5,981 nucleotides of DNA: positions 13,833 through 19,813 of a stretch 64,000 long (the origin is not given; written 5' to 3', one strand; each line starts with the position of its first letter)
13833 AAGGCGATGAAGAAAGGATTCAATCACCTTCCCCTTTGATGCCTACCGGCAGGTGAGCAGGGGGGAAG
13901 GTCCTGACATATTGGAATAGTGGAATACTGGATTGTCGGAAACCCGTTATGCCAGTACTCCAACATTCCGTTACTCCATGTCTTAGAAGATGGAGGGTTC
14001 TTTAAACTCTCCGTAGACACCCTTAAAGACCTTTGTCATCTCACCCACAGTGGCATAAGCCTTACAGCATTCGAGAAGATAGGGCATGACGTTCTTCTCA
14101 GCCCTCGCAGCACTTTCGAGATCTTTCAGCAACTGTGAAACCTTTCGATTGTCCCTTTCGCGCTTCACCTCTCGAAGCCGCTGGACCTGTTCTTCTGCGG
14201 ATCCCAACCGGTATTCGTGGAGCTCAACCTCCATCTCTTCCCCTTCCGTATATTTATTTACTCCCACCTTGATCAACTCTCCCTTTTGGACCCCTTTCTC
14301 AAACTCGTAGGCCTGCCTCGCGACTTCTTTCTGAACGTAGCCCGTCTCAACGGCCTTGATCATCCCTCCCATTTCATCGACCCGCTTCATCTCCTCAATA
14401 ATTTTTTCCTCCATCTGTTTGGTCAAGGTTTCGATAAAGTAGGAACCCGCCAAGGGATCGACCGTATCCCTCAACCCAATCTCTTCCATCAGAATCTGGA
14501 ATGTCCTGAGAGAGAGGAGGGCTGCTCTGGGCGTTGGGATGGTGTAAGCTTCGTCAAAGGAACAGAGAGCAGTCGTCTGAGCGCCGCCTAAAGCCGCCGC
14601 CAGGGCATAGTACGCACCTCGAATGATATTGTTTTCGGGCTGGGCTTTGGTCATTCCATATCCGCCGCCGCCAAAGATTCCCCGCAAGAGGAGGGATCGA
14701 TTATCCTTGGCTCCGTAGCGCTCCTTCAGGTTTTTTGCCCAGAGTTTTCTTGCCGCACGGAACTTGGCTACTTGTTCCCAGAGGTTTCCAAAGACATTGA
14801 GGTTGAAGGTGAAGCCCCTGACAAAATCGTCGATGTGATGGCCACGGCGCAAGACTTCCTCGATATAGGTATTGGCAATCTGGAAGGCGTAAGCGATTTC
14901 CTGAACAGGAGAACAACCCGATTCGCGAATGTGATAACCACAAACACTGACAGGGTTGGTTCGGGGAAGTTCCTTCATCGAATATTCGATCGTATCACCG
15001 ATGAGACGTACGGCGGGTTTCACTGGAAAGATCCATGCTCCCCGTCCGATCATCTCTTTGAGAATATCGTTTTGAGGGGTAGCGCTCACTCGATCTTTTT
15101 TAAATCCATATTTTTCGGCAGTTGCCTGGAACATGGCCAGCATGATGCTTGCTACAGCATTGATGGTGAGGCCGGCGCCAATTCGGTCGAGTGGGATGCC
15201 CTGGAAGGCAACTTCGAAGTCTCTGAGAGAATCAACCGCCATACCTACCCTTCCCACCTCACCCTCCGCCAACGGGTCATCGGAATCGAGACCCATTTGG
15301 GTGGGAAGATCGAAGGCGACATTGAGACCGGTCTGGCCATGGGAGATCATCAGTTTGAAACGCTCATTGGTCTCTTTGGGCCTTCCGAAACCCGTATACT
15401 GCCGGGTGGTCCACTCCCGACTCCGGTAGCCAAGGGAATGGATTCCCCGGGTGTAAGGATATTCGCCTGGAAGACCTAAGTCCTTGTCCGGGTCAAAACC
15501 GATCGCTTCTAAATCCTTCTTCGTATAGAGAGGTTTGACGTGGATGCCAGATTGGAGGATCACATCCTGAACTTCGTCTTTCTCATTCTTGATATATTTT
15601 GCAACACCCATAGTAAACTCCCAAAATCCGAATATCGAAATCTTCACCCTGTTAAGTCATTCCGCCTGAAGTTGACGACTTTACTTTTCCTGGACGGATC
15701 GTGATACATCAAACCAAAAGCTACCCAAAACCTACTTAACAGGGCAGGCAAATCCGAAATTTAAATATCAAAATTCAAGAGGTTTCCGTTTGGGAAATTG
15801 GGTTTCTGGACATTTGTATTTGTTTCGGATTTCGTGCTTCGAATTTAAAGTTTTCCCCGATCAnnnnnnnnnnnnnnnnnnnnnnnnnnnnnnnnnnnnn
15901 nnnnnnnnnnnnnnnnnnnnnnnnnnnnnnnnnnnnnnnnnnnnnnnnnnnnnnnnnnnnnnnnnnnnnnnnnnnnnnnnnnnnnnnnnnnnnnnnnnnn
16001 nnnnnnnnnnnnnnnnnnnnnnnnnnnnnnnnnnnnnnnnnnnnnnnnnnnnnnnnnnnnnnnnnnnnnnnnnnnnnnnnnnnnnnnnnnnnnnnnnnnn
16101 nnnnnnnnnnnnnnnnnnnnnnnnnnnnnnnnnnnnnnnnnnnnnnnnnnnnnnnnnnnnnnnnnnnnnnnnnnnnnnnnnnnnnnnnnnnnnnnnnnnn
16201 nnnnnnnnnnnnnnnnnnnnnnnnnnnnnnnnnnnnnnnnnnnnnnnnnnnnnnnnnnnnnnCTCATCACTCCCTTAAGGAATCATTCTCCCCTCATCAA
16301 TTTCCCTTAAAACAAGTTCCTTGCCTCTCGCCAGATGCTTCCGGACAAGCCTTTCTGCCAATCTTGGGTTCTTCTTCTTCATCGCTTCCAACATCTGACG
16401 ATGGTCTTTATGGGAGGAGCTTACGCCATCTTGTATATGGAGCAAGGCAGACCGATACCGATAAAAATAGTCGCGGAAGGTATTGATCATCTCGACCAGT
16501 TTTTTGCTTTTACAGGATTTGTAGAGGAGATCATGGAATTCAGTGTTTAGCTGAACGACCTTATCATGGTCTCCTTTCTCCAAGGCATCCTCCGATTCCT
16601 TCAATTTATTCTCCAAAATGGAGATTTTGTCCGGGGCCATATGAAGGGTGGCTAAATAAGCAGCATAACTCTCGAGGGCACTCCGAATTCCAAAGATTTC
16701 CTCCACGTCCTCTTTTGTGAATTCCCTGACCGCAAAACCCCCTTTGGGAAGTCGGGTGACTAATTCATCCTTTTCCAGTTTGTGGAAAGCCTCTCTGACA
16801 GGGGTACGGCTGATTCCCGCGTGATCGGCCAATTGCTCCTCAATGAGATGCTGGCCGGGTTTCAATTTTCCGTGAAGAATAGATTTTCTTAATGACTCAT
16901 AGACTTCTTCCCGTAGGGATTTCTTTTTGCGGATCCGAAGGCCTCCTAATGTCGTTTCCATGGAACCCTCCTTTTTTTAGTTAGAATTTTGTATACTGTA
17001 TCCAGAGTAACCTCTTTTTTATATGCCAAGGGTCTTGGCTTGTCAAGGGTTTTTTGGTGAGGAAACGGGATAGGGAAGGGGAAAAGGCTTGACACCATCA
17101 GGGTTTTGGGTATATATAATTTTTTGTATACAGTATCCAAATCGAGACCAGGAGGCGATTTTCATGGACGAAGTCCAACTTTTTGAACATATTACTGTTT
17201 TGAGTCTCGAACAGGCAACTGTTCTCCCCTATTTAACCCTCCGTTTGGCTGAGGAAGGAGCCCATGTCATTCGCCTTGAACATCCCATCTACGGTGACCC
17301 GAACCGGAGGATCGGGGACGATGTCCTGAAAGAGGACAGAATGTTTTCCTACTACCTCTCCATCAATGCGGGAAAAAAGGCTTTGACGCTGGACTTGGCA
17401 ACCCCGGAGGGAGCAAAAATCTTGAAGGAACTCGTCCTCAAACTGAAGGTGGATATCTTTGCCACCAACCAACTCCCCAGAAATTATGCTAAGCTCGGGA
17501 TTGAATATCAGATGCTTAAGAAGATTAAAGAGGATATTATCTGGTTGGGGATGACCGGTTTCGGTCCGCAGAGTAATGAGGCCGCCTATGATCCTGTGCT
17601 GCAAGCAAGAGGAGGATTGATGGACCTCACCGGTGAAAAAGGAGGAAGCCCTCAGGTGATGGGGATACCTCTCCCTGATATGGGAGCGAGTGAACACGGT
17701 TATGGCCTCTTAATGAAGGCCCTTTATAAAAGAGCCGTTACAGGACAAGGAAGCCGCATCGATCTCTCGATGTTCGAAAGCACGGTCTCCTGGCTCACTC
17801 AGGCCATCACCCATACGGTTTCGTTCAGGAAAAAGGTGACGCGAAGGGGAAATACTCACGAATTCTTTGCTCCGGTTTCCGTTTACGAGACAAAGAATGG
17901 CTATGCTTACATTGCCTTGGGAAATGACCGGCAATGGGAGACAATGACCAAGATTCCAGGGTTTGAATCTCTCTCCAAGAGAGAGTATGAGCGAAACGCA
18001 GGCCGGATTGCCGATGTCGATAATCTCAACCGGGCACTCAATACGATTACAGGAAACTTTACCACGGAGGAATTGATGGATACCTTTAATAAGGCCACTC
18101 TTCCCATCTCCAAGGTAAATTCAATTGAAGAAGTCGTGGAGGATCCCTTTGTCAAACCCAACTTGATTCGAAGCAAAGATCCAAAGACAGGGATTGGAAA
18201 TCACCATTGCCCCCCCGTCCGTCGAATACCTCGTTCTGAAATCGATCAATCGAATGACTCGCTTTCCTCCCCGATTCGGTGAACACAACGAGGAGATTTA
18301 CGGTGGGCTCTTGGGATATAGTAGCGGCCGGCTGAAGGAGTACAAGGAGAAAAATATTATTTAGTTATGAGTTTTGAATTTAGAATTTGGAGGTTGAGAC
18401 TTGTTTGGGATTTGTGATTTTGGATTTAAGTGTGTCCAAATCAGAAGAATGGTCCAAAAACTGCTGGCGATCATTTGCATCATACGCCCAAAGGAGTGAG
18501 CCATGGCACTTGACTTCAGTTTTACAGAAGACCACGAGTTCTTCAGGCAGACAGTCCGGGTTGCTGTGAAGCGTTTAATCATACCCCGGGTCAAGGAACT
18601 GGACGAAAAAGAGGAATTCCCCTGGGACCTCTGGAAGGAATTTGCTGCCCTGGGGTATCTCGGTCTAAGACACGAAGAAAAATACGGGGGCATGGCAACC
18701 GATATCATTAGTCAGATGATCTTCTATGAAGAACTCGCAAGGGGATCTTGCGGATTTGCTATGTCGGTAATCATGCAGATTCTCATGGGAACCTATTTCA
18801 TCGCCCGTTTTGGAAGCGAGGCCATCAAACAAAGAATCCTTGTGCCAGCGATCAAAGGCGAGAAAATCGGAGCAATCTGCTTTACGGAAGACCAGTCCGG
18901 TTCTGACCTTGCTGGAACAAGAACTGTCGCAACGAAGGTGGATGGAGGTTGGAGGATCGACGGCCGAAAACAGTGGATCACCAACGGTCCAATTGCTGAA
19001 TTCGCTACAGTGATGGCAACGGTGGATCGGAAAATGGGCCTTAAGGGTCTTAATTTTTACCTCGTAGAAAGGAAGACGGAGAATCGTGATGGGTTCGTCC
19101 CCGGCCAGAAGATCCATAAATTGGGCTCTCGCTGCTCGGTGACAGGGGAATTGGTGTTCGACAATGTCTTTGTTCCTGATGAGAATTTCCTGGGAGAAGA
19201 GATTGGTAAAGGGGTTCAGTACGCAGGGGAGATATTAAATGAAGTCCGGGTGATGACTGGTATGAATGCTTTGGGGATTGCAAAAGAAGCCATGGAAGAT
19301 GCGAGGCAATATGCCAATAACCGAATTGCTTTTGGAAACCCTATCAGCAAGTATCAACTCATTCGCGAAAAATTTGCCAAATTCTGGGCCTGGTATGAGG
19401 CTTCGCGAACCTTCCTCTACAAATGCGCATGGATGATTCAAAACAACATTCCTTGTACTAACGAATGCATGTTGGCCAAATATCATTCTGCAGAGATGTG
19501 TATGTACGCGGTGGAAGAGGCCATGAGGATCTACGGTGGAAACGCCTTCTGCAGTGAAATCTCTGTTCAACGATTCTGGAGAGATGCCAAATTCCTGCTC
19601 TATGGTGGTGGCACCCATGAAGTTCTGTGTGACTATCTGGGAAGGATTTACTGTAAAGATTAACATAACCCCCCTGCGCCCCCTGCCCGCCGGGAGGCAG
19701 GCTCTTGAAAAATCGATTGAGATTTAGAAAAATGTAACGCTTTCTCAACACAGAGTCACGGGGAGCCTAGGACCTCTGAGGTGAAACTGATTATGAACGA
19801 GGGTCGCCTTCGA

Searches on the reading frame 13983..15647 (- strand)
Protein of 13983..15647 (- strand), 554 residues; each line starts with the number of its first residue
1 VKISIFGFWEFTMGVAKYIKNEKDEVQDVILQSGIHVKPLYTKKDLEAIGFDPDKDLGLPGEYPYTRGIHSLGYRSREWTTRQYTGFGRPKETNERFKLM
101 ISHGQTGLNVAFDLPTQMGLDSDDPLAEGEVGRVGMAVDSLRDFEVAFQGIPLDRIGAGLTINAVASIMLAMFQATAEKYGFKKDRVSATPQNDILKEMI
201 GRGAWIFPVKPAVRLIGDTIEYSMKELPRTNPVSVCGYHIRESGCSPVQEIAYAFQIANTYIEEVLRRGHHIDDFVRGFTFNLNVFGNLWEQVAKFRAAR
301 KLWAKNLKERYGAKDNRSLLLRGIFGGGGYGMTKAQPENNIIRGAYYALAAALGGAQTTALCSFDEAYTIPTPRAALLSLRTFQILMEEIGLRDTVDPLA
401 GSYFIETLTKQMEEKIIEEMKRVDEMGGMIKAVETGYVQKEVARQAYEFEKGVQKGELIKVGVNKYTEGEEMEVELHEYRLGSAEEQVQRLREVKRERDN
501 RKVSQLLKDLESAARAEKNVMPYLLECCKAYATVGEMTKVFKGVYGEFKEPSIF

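Call 42: search_protein_families(library=pfam, proteins=[window:13983-15647:-], max_evalue=0.00001)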
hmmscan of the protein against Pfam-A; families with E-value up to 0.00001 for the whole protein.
window:13983-15647:- (554 aa): 1 family
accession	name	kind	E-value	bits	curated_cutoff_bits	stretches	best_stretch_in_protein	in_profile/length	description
PF01642.28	MM_CoA_mutase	-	2.8e-180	600.7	22.1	1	32-546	3-512/512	Methylmalonyl-CoA mutase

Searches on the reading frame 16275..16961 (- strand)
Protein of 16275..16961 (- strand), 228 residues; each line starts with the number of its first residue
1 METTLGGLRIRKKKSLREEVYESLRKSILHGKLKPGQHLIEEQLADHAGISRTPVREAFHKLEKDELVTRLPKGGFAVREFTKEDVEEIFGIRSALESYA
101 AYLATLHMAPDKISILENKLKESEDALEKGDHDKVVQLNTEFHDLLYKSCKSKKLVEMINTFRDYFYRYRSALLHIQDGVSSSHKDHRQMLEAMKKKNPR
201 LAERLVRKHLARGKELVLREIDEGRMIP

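Call 42: search_protein_families(library=pfam, proteins=[window:16275-16961:-], max_evalue=0.00001)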
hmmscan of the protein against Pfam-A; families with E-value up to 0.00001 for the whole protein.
window:16275-16961:- (228 aa): 2 families
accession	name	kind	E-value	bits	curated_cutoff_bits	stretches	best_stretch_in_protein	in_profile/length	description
PF07729.17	FCD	-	1.9e-26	93.4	24.3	1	88-211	1-124/125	FCD domain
PF00392.27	GntR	-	6.3e-18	64.6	27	1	17-78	2-64/64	Bacterial regulatory proteins, gntR family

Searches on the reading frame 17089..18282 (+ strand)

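Call 42: search_protein_families(library=pfam, proteins=[window:17089-18282:+], max_evalue=0.00001)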
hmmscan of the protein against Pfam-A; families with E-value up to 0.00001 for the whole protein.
window:17089-18282:+ (397 aa): 1 family
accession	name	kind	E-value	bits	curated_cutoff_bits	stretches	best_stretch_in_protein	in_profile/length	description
PF02515.22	CoA_transf_3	-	6.2e-75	253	23.3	1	34-358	3-326/366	CoA-transferase family III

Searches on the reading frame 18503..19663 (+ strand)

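Call 42: search_protein_families(library=pfam, proteins=[window:18503-19663:+], max_evalue=0.00001)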
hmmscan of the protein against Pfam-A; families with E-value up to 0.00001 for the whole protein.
window:18503-19663:+ (386 aa): 4 families
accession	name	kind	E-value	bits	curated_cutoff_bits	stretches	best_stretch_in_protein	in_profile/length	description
PF00441.29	Acyl-CoA_dh_1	-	1.2e-36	126.6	22.4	1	235-381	1-147/150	Acyl-CoA dehydrogenase, C-terminal domain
PF02771.21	Acyl-CoA_dh_N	-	1.5e-30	106.3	22.9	1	8-120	1-113/113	Acyl-CoA dehydrogenase, N-terminal domain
PF02770.24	Acyl-CoA_dh_M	-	4.3e-19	68.9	33.3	1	124-222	1-97/97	Acyl-CoA dehydrogenase, middle domain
PF08028.16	Acyl-CoA_dh_2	-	1.5e-14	54.8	22.7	1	251-363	2-124/134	Acyl-CoA dehydrogenase, C-terminal domain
